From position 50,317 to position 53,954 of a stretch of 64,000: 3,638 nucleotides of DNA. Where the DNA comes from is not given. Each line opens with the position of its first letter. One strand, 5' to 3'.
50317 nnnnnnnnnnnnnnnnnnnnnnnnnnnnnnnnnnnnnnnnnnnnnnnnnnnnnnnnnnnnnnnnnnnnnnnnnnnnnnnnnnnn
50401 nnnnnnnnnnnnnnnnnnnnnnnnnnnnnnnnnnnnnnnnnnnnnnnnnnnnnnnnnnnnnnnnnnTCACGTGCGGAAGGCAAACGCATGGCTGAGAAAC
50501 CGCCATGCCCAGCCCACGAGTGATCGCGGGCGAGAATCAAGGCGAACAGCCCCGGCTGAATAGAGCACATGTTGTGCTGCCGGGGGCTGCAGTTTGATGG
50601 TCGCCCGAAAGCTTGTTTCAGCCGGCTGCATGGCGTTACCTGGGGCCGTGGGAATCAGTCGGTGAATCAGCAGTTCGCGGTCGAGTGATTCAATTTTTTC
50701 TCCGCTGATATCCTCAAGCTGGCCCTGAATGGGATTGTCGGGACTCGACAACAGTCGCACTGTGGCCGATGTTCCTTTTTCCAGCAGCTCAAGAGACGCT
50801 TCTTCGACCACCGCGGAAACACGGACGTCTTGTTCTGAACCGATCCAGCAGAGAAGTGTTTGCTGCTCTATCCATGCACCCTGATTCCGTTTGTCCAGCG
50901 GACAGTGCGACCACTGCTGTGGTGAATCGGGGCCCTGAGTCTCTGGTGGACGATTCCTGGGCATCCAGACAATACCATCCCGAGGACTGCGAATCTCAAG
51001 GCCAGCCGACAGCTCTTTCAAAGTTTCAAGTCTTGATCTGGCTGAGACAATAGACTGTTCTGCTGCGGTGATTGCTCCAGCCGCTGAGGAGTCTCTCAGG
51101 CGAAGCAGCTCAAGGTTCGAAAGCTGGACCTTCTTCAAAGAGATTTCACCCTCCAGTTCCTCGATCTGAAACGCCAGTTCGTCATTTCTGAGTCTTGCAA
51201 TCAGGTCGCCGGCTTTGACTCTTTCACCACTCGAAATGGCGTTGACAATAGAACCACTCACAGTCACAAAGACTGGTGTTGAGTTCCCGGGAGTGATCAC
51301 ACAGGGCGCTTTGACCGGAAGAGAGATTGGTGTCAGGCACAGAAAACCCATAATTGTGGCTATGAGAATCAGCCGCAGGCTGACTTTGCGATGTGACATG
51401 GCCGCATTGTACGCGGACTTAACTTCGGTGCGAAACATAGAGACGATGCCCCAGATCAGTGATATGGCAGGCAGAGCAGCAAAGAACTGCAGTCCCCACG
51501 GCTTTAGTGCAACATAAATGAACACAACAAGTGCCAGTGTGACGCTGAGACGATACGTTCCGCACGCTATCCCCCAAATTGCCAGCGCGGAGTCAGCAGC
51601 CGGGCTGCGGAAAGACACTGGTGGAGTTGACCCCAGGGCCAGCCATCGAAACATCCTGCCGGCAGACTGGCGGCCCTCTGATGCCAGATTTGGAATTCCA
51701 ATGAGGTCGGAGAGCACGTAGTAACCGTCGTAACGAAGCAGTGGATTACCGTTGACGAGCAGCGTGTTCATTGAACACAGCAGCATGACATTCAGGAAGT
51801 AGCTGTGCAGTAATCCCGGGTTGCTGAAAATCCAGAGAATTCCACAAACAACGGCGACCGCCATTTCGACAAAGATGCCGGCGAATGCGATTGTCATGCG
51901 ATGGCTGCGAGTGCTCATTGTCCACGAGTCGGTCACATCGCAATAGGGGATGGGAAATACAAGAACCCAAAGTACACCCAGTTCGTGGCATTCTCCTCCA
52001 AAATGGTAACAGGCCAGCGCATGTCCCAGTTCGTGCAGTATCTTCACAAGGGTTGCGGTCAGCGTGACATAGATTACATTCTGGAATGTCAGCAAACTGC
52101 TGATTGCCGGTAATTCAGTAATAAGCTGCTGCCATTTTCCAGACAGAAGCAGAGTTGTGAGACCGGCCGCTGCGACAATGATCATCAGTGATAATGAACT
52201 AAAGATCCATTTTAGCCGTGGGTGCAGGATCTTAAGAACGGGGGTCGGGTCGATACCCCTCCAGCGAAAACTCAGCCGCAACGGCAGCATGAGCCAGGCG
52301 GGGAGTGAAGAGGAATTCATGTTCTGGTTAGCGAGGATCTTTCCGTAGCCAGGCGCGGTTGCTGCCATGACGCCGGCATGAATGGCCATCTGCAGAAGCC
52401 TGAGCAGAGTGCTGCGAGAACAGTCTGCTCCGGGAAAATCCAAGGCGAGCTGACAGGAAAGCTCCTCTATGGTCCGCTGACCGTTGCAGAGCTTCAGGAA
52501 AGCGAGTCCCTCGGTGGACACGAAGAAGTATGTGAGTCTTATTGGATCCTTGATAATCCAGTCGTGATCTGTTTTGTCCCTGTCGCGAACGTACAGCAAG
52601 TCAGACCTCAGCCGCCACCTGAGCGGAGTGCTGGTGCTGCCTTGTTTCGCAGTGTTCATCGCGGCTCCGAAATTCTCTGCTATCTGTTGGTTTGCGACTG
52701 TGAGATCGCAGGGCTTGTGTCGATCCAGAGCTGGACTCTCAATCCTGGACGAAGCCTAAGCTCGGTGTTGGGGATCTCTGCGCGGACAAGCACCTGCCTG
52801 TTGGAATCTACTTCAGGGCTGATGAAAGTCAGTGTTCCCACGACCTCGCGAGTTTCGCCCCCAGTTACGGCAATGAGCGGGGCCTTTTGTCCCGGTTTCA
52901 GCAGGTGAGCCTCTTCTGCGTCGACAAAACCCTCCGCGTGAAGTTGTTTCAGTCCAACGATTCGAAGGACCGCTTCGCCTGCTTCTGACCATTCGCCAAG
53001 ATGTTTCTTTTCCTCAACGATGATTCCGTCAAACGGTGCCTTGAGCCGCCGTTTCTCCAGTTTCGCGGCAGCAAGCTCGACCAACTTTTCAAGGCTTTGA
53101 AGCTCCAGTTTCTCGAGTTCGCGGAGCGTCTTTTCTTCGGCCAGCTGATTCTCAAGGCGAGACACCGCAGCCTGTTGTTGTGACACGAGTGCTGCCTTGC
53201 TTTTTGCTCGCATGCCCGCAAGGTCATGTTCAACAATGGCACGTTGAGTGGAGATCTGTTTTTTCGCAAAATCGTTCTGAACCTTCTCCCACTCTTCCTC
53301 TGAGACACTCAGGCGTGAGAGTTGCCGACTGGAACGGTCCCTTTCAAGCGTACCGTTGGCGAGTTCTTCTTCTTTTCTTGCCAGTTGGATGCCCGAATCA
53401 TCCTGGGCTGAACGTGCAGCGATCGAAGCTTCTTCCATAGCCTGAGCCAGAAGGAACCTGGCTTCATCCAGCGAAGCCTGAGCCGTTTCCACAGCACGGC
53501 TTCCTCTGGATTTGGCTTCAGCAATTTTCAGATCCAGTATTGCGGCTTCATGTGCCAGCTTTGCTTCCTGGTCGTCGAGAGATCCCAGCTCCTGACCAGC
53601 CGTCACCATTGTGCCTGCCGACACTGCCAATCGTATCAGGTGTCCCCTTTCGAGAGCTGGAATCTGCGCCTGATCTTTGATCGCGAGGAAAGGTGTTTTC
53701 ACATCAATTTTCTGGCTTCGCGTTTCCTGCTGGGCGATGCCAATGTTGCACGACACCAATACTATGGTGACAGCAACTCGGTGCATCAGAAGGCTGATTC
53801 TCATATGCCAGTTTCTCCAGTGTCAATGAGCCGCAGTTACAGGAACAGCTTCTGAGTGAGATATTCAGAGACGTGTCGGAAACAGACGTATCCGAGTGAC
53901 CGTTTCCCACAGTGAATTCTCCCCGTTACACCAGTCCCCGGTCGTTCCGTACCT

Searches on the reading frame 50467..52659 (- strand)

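Call 7: search_protein_families(library=pfam, proteins=[window:50467-52659:-], max_evalue=0.01)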
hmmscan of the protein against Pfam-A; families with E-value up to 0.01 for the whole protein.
window:50467-52659:- (730 aa): 4 families
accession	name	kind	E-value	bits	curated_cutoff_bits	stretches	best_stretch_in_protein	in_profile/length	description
PF16576.10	HlyD_D23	-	6.7e-06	26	30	1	592-652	125-185/214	Barrel-sandwich domain of CusB or HlyD membrane-fusion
PF13437.12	HlyD_3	-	8e-06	27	22.2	1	592-655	16-79/106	HlyD family secretion protein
PF02163.28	Peptidase_M50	-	0.00029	20.7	27.2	1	205-399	9-106/221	Peptidase family M50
PF13398.12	Peptidase_M50B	-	0.0057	16.8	26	1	190-227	9-46/201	Peptidase M50B-like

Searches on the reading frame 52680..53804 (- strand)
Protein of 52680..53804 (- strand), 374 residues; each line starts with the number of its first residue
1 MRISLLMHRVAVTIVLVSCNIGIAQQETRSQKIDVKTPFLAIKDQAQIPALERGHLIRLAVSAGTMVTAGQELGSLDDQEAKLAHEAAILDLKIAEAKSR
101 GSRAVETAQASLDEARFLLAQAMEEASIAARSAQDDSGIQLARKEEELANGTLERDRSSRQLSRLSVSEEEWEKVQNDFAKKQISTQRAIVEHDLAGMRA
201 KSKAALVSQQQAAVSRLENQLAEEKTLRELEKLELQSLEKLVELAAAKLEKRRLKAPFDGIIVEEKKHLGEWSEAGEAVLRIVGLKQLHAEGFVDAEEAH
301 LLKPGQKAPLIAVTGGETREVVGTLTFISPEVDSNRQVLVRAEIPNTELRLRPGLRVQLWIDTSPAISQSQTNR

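Call 7: search_protein_families(library=pfam, proteins=[window:52680-53804:-], max_evalue=0.01)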
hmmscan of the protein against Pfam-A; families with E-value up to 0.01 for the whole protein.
window:52680-53804:- (374 aa): 3 families
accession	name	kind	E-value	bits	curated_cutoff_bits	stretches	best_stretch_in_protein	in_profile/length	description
PF13437.12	HlyD_3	-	4.9e-20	72.7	22.2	1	254-354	2-106/106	HlyD family secretion protein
PF16576.10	HlyD_D23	-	3.6e-15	56.3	30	1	214-355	72-212/214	Barrel-sandwich domain of CusB or HlyD membrane-fusion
PF00364.28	Biotin_lipoyl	-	0.0049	17.1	22.1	0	43-74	40-71/73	Biotin-requiring enzyme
